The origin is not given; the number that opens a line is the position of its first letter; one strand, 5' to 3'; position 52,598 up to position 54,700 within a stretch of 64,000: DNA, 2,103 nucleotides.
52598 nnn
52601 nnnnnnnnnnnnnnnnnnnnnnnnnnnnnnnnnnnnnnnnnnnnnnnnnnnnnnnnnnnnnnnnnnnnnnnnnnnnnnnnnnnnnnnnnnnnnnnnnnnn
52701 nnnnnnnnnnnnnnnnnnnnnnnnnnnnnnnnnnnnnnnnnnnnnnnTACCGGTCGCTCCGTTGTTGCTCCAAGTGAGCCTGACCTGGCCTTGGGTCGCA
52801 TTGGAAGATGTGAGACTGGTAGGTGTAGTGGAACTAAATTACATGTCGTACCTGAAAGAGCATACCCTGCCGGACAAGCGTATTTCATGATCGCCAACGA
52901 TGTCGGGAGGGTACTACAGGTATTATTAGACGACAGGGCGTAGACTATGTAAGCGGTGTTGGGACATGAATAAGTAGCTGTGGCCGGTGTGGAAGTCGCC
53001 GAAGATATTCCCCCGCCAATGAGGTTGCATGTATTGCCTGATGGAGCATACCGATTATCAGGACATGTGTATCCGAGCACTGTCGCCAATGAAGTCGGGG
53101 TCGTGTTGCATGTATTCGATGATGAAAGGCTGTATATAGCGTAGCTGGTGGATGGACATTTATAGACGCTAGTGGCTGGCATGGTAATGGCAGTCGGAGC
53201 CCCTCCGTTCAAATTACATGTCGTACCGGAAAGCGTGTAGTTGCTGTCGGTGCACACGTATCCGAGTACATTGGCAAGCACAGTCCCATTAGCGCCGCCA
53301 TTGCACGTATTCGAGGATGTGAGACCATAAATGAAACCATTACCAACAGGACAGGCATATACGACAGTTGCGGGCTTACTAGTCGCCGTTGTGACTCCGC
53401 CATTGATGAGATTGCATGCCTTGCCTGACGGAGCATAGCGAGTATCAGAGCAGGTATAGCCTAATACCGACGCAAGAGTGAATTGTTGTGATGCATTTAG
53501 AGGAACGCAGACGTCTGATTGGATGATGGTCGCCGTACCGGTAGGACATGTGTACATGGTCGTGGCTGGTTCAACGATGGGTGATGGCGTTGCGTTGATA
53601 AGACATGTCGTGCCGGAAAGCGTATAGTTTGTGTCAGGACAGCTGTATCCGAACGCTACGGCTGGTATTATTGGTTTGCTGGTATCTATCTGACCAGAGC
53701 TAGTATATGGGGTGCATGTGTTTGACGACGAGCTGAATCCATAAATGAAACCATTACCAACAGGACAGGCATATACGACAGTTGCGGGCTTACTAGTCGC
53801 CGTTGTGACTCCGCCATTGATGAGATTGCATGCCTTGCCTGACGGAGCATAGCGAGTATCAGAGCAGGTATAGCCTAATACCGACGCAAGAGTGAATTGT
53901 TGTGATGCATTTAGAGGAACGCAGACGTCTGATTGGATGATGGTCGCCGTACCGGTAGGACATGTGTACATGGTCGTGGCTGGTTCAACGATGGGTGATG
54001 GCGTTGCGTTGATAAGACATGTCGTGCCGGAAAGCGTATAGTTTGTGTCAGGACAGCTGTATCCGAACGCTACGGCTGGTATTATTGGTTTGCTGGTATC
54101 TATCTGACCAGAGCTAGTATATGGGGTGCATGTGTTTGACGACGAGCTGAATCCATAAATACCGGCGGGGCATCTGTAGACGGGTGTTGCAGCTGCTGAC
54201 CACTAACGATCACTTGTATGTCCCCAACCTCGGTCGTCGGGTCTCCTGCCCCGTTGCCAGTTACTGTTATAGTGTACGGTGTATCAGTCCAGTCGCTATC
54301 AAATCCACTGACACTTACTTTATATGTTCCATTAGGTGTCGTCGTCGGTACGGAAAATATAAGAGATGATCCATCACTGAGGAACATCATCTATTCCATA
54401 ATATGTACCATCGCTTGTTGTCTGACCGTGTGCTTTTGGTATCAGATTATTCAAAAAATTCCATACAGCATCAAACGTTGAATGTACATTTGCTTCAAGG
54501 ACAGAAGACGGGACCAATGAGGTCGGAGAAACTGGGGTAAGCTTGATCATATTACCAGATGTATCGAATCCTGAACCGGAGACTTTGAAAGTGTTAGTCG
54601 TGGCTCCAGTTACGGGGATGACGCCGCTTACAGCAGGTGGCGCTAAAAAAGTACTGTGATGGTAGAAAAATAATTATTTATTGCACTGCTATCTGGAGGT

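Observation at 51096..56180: Surface-protein locus with perfect tandem duplications and a G11 tract in its promoter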

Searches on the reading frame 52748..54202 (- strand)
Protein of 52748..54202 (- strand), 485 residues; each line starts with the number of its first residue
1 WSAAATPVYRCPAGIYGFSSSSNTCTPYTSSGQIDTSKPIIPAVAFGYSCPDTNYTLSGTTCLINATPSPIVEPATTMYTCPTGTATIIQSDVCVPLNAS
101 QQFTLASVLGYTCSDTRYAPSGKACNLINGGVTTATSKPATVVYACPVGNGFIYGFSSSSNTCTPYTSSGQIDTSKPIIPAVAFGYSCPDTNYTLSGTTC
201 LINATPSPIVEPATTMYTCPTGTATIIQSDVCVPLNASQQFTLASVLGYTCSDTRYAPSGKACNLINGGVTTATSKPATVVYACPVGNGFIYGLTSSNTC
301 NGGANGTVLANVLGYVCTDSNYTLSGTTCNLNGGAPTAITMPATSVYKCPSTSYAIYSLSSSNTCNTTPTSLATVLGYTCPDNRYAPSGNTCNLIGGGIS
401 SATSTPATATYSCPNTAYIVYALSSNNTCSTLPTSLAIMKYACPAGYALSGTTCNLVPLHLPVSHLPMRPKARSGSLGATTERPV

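Call 6: search_protein_families(library=pfam, proteins=[window:52748-54202:-], max_evalue=0.1)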
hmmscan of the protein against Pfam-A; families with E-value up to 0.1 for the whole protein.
window:52748-54202:- (485 aa): 0 families

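Call 27: search_protein_representatives(protein=window:52748-54202:-)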
Query: 485 residues. Proteins with E-value up to 0.001 (for the whole library): 18; up to 1e-10: 9; up to 1e-30: 5. The best 18 are listed.
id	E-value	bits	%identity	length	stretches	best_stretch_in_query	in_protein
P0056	5.8e-260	879.4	100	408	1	78-485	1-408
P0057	9.3e-79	281.9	39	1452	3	23-344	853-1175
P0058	3.0e-45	171.4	38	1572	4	243-338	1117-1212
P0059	7.0e-39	150.4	54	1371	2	269-456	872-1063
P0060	2.7e-36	141.9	44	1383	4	190-456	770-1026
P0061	1.4e-23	99.9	48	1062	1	272-454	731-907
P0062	7.4e-21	90.9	39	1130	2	276-453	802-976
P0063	1.2e-18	83.7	46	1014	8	404-459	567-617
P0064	2.1e-16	76.2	44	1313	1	135-420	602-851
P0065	1.7e-09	53.4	39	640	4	35-125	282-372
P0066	6.1e-09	51.6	48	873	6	362-456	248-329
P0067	3.8e-08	49.0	41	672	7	344-455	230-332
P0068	1.7e-07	46.9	39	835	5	320-455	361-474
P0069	3.1e-07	46.0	46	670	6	403-455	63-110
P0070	1.1e-06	44.2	43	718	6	4-125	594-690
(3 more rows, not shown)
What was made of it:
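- Tried and rejected: The full HMMER scan was needed to find the family (call 27).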

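Call 29: find_encoding_contigs(protein=P0064, flank=6000, max_places=6)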
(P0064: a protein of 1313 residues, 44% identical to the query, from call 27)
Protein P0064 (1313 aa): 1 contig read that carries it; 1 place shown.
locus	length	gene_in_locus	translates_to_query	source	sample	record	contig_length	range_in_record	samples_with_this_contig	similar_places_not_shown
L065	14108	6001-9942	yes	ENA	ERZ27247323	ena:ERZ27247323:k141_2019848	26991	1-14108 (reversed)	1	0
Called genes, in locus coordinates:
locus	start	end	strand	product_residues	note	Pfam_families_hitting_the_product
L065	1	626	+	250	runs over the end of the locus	-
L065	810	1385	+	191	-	-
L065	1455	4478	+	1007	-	PF00580:UvrD-helicase, PF13245:AAA_19, PF13361:UvrD_C, PF13538:UvrD_C_2 (faint), PF08696:Dna2 (faint), PF12705:PDDEXK_1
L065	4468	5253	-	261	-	PF13462:Thioredoxin_4, PF01323:DSBA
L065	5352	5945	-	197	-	PF13482:RNase_H_2, PF10108:DNA_pol_B_exo2 (faint)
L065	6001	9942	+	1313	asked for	PF16656:Pur_ac_phosph_N (faint), PF00041:fn3, PF09294:Interfer-bind (faint), PF23376:Fn3_VIN3 (faint), PF25059:FN3_DSCAM-DSCAML_C (faint), PF00041:fn3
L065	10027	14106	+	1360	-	?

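Call 30: find_encoding_contigs(protein=P0062, flank=6000, max_places=4)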
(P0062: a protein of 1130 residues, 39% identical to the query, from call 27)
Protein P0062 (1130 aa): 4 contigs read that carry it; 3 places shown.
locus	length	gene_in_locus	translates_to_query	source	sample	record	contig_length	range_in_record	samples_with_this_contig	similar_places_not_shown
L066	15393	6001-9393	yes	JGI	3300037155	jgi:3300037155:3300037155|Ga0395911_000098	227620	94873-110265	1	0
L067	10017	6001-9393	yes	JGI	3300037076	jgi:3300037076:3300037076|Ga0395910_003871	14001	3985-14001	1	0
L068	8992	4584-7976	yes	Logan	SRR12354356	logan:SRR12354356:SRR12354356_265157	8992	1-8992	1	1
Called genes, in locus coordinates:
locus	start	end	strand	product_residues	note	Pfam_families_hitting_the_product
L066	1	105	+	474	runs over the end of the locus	PF01336:tRNA_anti-codon, PF00152:tRNA-synt_2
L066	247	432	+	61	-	PF00253:Ribosomal_S14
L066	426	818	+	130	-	PF00410:Ribosomal_S8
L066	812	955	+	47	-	-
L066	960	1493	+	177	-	PF00347:Ribosomal_L6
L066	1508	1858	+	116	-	PF00861:Ribosomal_L18p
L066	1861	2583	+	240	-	PF00333:Ribosomal_S5, PF03719:Ribosomal_S5_C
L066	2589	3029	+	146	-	PF00828:Ribosomal_L27A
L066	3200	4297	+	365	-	PF00344:SecY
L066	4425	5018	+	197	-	PF00406:ADK, PF13207:AAA_17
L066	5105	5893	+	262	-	PF00557:Peptidase_M24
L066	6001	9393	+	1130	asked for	-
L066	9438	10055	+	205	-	PF00334:NDK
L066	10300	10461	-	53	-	-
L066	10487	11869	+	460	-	PF16661:Lactamase_B_6, PF23023:Anti-Pycsar_Apyc1 (weak), PF00753:Lactamase_B, PF12706:Lactamase_B_2 (weak), PF10996:Beta-Casp, PF07521:RMMBL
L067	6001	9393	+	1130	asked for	-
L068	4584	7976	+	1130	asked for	-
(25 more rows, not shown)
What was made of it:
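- P0062 occupies the same map-[gene]-ndk-mbl slot (call 30).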

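Call 31: find_encoding_contigs(protein=P0061, flank=6000, max_places=4)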
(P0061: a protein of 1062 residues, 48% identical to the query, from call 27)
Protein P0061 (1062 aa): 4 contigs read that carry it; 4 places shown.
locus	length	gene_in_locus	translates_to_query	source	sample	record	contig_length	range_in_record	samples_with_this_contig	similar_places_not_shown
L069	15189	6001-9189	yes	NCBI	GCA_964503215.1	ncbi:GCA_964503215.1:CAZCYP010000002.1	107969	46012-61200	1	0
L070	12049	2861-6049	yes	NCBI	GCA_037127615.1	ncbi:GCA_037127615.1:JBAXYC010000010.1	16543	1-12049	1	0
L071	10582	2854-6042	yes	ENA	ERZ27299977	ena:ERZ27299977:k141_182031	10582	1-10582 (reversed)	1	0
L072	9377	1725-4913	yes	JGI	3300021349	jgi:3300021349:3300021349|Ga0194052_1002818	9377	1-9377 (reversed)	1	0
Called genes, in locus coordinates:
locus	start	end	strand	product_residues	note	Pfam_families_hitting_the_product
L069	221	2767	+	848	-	PF07517:SecA_DEAD, PF01043:SecA_PP_bind, PF21090:P-loop_SecA, PF07516:SecA_SW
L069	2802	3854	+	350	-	PF01018:GTP1_OBG, PF01926:MMR_HSR1, PF02421:FeoB_N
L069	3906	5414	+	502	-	PF02934:GatB_N, PF02637:GatB_Yqey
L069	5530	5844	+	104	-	PF00076:RRM_1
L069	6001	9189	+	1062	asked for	PF00041:fn3 (weak)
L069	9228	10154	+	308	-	PF17773:UPF0176_N, PF00581:Rhodanese, PF12368:Rhodanese_C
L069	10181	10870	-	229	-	PF18306:LDcluster4, PF03641:Lysine_decarbox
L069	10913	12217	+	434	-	PF01702:TGT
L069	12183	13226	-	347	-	PF00294:PfkB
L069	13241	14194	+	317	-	PF01116:F_bP_aldolase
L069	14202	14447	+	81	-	-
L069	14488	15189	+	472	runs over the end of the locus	-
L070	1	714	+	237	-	PF01018:GTP1_OBG, PF01926:MMR_HSR1, PF02421:FeoB_N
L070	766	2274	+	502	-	PF02934:GatB_N, PF02637:GatB_Yqey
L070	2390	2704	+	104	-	PF00076:RRM_1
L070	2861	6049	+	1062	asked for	PF00041:fn3 (weak)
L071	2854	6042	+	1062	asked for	PF00041:fn3 (weak)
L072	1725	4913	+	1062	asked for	PF00041:fn3 (weak)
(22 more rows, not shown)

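Call 32: find_encoding_contigs(protein=P0060, flank=6000, max_places=4)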
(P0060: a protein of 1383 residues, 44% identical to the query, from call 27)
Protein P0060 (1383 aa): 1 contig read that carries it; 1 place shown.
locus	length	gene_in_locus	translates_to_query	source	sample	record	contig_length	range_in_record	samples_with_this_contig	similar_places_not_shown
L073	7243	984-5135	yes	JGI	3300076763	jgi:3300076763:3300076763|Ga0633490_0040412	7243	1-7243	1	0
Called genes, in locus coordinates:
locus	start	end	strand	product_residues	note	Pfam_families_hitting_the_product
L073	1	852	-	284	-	?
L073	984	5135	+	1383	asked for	PF00041:fn3 (weak), PF09294:Interfer-bind (faint)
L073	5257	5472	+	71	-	-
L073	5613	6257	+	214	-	PF01209:Ubie_methyltran (weak), PF13489:Methyltransf_23, PF13847:Methyltransf_31, PF08241:Methyltransf_11, PF08242:Methyltransf_12, PF13649:Methyltransf_25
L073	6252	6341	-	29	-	-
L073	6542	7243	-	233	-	?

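Call 42: search_protein_families(library=pfam, proteins=[P0064, P0062, P0059, P0060, P0057, P0058, P0061], max_evalue=0.01)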
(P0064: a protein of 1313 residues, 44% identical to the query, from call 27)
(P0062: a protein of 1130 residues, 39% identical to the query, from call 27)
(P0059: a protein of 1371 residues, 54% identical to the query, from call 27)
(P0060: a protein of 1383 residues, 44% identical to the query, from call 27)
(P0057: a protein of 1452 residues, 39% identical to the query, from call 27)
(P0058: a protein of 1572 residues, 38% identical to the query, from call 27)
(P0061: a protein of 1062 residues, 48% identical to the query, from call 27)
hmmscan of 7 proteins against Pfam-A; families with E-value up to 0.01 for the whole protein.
P0064 (1313 aa): 8 families
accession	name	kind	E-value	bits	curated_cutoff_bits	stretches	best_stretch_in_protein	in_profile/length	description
PF00041.27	fn3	-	1.3e-23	83.4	25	2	789-858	5-71/84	Fibronectin type III domain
PF09294.16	Interfer-bind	-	1.2e-12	48.4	21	2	1097-1156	43-104/104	Interferon-alpha/beta receptor, fibronectin type III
PF16656.11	Pur_ac_phosph_N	-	5.4e-06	27.3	30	0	1080-1138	11-81/93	Purple acid Phosphatase, N-terminal domain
PF25059.1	FN3_DSCAM-DSCAML_C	-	1.3e-05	25.8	39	0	1091-1159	16-85/89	DSCAM/DSCAML C-terminal Fn3-like domain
PF25814.1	fn3_SORL1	-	0.00018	21.9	27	0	787-854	5-70/90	SORL1-like, fn3 domain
PF25788.1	Ig_Rha78A_N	-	0.0011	19.6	27.4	0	180-256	19-102/105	Rha78A-like, N-terminal immunoglobulin domain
PF00084.26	Sushi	-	0.0017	19.2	20.7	0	1227-1246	18-37/56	Sushi repeat (SCR repeat)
PF10179.15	NDNF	-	0.0054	17.2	27.3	0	1118-1155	89-126/127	Neuron-derived neurotrophic factor, first Fn(III) domain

P0062 (1130 aa): 0 families

P0059 (1371 aa): 4 families
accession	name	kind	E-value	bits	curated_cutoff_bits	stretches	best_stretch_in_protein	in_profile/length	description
PF00041.27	fn3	-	3.8e-09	37.1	25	2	194-278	2-82/84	Fibronectin type III domain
PF25788.1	Ig_Rha78A_N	-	1.8e-05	25.4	27.4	0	1098-1153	40-100/105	Rha78A-like, N-terminal immunoglobulin domain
PF16656.11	Pur_ac_phosph_N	-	0.0036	18.3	30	1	1082-1154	16-93/93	Purple acid Phosphatase, N-terminal domain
PF09471.16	Peptidase_M64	-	0.0048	16.5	26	0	410-546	34-163/302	IgA Peptidase M64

P0060 (1383 aa): 3 families
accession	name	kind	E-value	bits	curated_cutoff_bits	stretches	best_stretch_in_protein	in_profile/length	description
PF00041.27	fn3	-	1.1e-11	45.2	25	2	254-337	2-80/84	Fibronectin type III domain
PF09294.16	Interfer-bind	-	5.2e-07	30.3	21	1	1185-1229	56-103/104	Interferon-alpha/beta receptor, fibronectin type III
PF09471.16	Peptidase_M64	-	0.00071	19.3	26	1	359-502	15-164/302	IgA Peptidase M64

P0057 (1452 aa): 3 families
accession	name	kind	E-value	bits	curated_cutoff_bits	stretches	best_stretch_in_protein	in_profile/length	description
PF09294.16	Interfer-bind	-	0.0012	19.5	21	0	907-953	56-103/104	Interferon-alpha/beta receptor, fibronectin type III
PF00084.26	Sushi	-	0.0067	17.2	20.7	0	750-771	17-38/56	Sushi repeat (SCR repeat)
PF16655.11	PhoD_N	-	0.0085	17.1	30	0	1216-1255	42-78/90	PhoD-like phosphatase, N-terminal domain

P0058 (1572 aa): 3 families
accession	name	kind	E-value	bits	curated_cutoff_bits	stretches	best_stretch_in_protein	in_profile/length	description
PF00041.27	fn3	-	3.5e-10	40.4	25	1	1374-1440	7-72/84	Fibronectin type III domain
PF09294.16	Interfer-bind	-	0.00089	19.9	21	1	1413-1454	61-103/104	Interferon-alpha/beta receptor, fibronectin type III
PF10230.15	LIDHydrolase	-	0.0018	18.5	27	1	403-446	72-113/262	Lipid-droplet associated hydrolase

P0061 (1062 aa): 1 family
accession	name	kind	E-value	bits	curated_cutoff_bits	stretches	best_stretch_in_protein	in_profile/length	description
PF00041.27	fn3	-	2.8e-07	31.1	25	1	215-299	2-83/84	Fibronectin type III domain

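Call 48: find_encoding_contigs(protein=P0059, flank=4000, max_places=4)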
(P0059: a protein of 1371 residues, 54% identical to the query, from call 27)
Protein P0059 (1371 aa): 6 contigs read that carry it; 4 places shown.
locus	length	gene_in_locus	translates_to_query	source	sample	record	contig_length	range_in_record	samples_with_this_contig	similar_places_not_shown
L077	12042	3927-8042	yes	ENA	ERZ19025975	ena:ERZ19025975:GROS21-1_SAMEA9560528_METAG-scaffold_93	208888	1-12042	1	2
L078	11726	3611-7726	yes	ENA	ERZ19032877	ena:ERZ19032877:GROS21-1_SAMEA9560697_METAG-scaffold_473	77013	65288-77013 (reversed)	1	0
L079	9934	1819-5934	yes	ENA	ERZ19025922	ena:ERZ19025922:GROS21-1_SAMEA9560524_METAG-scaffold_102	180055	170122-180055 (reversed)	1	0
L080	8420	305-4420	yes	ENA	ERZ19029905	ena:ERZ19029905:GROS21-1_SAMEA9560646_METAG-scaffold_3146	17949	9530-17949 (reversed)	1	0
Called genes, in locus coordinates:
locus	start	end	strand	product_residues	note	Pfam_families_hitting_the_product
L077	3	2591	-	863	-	?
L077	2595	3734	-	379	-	-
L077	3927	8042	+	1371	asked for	PF00041:fn3 (weak)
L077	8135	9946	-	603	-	PF02195:ParB_N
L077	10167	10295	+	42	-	PF18919:DUF5670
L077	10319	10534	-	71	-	-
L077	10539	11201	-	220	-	PF04203:Sortase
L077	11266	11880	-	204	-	-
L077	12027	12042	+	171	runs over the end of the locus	PF04542:Sigma70_r2 (weak), PF08281:Sigma70_r4_2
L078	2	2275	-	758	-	?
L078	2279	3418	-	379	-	-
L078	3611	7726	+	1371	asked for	PF00041:fn3 (weak)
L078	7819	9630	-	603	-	PF02195:ParB_N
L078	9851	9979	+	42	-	PF18919:DUF5670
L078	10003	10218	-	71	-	-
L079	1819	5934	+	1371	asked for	PF00041:fn3 (weak)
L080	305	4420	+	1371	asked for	PF00041:fn3 (weak)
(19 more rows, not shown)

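Call 49: find_encoding_contigs(protein=P0057, flank=4000, max_places=4)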
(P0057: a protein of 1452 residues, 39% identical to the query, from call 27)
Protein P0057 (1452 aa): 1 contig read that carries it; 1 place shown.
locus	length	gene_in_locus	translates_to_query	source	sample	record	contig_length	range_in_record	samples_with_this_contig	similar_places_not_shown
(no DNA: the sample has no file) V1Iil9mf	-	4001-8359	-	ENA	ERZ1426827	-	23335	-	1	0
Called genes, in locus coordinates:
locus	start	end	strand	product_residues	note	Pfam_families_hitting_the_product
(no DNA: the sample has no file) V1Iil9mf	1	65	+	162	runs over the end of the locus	PF01590:GAF, PF13185:GAF_2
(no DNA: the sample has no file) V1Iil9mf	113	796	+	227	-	PF03703:bPH_2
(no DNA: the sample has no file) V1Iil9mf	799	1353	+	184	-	-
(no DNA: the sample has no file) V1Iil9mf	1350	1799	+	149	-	PF02590:SPOUT_MTase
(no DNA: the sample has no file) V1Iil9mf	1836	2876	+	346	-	PF02547:Queuosine_synth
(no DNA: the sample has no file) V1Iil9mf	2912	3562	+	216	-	PF13462:Thioredoxin_4, PF01323:DSBA, PF13743:Thioredoxin_5 (weak)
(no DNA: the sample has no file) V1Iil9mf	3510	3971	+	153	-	PF07884:VKOR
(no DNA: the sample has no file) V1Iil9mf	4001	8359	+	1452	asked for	-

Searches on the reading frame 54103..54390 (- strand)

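Call 6: search_protein_families(library=pfam, proteins=[window:54103-54390:-], max_evalue=0.1)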
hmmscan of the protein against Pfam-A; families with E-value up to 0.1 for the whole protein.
window:54103-54390:- (96 aa): 1 family
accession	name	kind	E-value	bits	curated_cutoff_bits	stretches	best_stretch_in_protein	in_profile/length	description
PF14734.12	DUF4469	-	0.097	13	22.6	0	6-28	62-84/101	Domain of unknown function (DUF4469) with IG-like fold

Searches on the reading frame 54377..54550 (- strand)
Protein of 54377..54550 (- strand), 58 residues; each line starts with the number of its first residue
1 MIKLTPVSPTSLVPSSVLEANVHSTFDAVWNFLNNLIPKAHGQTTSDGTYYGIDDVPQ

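Call 71: list_cluster_members(proteins=[window:54377-54550:-, window:54103-54390:-, window:51099-52571:-, window:51099-52319:-, window:51099-52292:-, window:51099-52238:-, window:51099-52178:-, window:51099-51806:-, window:50443-51048:-, window:51099-52001:-])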
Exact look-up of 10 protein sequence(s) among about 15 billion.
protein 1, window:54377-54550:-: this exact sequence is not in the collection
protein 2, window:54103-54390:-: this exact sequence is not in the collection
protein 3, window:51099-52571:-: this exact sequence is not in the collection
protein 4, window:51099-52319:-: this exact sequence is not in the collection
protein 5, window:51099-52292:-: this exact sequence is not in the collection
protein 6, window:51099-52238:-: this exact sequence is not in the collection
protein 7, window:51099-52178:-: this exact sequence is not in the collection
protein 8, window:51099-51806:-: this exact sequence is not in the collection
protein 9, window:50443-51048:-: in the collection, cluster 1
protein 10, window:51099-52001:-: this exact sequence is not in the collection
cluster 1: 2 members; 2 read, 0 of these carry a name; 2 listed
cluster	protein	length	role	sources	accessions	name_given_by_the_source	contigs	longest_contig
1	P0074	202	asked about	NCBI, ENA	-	-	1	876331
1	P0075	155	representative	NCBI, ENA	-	-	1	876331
